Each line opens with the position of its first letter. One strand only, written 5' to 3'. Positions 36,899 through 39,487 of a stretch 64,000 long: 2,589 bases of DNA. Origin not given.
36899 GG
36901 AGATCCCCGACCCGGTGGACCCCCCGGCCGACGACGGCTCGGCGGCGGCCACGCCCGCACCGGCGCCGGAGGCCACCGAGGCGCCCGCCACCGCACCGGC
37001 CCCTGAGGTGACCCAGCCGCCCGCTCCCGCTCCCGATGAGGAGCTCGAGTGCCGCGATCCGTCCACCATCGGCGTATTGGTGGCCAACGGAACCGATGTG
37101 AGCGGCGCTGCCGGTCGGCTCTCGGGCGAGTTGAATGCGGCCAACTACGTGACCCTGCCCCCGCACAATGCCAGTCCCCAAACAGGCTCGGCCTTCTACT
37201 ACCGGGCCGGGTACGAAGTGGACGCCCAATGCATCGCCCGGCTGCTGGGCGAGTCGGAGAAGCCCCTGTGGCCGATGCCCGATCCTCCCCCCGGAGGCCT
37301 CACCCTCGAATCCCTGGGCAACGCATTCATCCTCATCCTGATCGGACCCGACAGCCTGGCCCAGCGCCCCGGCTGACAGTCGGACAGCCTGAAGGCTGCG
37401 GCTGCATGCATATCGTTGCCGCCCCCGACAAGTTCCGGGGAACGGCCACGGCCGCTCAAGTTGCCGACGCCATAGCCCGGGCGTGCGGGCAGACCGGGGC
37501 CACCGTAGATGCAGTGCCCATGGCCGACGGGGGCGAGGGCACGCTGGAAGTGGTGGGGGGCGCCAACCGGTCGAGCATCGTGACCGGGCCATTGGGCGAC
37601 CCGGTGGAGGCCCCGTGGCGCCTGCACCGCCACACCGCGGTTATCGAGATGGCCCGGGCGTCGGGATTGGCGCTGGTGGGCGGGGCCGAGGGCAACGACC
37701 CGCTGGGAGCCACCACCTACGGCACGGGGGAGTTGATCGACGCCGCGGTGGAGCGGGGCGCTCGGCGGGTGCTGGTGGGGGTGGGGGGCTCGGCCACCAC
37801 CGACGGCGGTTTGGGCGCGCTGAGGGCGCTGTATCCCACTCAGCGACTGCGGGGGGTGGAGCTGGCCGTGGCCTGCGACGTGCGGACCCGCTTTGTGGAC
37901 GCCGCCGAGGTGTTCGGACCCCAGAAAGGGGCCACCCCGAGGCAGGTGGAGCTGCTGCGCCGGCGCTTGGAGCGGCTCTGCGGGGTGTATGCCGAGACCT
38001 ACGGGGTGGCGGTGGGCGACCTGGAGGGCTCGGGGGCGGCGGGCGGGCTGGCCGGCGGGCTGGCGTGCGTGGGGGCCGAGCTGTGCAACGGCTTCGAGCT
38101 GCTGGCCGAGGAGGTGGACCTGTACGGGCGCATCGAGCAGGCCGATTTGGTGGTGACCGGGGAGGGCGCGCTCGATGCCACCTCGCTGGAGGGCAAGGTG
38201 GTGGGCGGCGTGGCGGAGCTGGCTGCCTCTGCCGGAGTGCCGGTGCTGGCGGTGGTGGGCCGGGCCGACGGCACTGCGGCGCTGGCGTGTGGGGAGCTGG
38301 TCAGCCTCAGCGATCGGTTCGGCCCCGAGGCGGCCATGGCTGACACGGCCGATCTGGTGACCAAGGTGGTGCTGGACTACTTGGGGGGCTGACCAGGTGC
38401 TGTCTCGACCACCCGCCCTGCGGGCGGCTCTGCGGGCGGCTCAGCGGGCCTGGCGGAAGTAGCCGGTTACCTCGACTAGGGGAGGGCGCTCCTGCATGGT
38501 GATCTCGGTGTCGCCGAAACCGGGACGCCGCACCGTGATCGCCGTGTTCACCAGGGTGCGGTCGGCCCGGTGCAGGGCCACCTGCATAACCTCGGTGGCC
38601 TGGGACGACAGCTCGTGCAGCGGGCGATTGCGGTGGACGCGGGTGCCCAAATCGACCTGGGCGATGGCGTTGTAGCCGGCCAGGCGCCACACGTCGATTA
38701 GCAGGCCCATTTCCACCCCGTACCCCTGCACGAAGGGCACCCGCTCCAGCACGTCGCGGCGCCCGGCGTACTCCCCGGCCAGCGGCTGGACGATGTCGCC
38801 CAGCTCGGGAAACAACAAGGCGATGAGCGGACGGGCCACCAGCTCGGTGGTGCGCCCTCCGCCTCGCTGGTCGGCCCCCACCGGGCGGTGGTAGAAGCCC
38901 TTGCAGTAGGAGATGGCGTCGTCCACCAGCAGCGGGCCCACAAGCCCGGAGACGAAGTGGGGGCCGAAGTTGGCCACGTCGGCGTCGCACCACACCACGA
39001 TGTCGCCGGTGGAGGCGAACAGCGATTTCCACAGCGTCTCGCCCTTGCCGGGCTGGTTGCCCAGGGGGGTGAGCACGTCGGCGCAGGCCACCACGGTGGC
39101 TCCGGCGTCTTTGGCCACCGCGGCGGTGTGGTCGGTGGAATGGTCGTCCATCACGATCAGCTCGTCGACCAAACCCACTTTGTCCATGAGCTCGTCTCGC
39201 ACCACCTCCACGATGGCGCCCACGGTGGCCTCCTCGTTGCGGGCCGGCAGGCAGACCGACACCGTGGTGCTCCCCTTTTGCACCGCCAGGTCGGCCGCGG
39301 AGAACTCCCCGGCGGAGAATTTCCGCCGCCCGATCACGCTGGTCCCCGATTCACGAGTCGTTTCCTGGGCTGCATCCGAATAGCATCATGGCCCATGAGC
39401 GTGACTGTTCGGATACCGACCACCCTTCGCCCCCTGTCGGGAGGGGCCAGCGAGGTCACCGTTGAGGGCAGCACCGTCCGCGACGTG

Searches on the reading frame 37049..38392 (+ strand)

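Call 70: search_protein_families(library=pfam, proteins=[window:37049-38392:+], max_evalue=0.00001)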
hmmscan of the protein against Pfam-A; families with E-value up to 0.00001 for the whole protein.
window:37049-38392:+ (447 aa): 1 family
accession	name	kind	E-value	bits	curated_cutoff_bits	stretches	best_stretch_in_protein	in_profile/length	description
PF02595.20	Gly_kinase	-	4.4e-86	289.6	23.3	2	122-261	1-147/372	Glycerate kinase family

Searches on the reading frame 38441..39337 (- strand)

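Call 70: search_protein_families(library=pfam, proteins=[window:38441-39337:-], max_evalue=0.00001)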
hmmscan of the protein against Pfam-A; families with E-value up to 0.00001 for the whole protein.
window:38441-39337:- (298 aa): 1 family
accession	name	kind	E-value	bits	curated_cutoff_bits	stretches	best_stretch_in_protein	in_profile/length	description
PF00535.33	Glycos_transf_2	-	1.6e-12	48.1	23.3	1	27-197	1-164/168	Glycosyl transferase family 2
